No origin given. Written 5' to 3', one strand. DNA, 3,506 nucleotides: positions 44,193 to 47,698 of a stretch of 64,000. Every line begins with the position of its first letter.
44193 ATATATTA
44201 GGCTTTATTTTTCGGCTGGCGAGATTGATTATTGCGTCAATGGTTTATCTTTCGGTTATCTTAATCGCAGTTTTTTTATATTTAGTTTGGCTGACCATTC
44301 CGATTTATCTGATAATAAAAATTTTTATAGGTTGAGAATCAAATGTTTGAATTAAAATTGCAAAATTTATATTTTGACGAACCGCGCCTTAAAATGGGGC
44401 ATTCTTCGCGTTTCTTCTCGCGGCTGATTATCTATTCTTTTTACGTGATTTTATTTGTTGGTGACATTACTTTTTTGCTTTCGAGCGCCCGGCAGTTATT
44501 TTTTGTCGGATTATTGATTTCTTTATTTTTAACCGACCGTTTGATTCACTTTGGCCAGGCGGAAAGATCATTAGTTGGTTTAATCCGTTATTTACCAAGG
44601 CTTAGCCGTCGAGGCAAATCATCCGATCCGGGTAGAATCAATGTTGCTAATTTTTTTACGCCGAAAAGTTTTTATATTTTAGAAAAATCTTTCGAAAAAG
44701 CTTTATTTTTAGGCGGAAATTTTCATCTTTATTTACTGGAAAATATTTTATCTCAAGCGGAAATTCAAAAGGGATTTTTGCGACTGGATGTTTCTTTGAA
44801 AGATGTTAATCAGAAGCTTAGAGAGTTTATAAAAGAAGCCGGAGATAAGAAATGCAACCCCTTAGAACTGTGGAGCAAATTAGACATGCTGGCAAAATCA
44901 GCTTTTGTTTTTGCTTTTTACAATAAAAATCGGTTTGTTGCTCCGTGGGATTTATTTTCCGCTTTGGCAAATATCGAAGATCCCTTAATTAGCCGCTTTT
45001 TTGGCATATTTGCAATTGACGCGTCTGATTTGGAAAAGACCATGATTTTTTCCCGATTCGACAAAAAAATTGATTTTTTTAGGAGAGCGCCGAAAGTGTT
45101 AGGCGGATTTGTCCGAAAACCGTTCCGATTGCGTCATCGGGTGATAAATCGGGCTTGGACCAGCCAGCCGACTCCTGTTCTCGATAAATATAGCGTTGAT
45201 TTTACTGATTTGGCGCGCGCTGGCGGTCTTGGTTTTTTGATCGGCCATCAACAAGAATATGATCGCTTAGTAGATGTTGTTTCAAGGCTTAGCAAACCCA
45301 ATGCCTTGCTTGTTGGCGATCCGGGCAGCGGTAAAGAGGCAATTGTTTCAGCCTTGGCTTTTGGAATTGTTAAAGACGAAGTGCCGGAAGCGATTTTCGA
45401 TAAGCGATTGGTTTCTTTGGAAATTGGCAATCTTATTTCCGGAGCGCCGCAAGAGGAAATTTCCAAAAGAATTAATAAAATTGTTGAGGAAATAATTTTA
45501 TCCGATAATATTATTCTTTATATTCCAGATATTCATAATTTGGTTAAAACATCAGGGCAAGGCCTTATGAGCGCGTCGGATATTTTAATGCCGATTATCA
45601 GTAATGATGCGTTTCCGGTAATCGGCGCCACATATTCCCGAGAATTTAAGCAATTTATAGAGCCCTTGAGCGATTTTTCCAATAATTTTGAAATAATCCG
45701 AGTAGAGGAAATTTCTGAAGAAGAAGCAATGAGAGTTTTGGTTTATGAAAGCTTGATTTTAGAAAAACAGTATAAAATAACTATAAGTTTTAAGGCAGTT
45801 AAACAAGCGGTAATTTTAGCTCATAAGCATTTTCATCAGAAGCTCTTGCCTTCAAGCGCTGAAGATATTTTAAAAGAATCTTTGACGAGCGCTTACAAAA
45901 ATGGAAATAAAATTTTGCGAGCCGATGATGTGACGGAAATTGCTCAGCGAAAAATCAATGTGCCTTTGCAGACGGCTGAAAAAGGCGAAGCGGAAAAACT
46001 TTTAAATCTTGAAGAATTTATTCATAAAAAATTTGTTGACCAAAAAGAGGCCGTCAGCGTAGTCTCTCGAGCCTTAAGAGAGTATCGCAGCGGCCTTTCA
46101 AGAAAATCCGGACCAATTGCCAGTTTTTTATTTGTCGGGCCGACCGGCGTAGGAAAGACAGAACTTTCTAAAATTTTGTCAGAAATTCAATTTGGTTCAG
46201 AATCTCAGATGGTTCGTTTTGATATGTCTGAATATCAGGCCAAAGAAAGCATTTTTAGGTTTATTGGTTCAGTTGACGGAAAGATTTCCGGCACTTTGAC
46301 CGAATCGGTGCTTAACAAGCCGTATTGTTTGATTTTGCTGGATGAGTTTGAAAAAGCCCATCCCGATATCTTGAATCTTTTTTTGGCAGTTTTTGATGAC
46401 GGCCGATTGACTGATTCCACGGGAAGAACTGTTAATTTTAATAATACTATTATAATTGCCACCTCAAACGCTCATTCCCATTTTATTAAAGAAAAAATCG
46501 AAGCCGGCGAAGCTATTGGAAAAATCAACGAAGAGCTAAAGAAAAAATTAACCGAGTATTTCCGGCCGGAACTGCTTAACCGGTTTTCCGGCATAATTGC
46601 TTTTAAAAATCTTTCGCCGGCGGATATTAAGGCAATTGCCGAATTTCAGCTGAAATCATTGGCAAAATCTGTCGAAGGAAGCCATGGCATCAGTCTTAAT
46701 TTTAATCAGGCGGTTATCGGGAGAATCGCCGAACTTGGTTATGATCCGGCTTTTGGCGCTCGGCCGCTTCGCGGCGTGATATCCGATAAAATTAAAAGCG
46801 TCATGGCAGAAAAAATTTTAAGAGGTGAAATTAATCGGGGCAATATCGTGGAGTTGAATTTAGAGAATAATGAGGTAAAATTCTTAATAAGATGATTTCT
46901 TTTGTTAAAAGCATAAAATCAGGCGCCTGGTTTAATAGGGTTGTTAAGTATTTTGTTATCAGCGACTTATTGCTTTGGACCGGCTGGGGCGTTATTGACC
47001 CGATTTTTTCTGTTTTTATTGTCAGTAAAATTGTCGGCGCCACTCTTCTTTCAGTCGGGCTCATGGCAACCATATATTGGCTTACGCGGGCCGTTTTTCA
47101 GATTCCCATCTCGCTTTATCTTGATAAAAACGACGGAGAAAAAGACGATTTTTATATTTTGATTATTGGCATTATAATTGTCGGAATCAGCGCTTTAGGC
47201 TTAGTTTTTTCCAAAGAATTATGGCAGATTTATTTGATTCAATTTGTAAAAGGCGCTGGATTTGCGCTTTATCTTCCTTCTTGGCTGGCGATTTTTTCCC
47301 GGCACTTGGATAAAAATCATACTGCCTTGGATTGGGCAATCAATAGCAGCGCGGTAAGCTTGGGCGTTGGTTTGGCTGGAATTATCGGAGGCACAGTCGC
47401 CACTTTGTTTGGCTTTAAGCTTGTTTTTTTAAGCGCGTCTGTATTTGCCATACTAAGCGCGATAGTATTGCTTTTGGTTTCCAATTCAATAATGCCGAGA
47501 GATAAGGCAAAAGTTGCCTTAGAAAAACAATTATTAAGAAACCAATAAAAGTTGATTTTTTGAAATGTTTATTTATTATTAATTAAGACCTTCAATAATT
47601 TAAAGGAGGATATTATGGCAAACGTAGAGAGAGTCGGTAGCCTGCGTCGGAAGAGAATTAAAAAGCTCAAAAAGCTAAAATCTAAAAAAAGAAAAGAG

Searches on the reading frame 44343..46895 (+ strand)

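Call 82: search_protein_families(library=pfam, proteins=[window:44343-46895:+], max_evalue=0.00001)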
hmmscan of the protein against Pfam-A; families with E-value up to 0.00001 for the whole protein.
window:44343-46895:+ (850 aa): 4 families
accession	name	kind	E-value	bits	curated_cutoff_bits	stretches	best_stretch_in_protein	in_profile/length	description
PF07724.20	AAA_2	-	3.1e-49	167.7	27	1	591-749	2-164/166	AAA domain (Cdc48 subfamily)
PF10431.15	ClpB_D2-small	-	1.8e-19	70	21.9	1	757-837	1-80/81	C-terminal, D2-small domain, of ClpB protein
PF00004.35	AAA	-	8.5e-16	59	21.2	1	596-715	2-115/131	ATPase family associated with various cellular activities (AAA)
PF07728.20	AAA_5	-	4.5e-13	49.8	22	1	595-712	2-125/139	AAA domain (dynein-related subfamily)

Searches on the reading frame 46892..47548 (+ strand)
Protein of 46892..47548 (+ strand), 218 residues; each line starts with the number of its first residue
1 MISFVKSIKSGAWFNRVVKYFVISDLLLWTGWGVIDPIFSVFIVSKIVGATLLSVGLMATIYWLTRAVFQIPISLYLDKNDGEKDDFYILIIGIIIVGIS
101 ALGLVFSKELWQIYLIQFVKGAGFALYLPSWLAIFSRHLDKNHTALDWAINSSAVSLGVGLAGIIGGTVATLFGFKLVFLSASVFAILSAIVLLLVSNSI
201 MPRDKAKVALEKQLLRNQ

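Call 82: search_protein_families(library=pfam, proteins=[window:46892-47548:+], max_evalue=0.00001)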
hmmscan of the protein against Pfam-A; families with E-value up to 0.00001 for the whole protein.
window:46892-47548:+ (218 aa): 1 family
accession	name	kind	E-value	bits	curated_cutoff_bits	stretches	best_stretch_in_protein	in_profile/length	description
PF07690.21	MFS_1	-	3.1e-23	82.7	33.4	1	26-206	6-184/347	Major Facilitator Superfamily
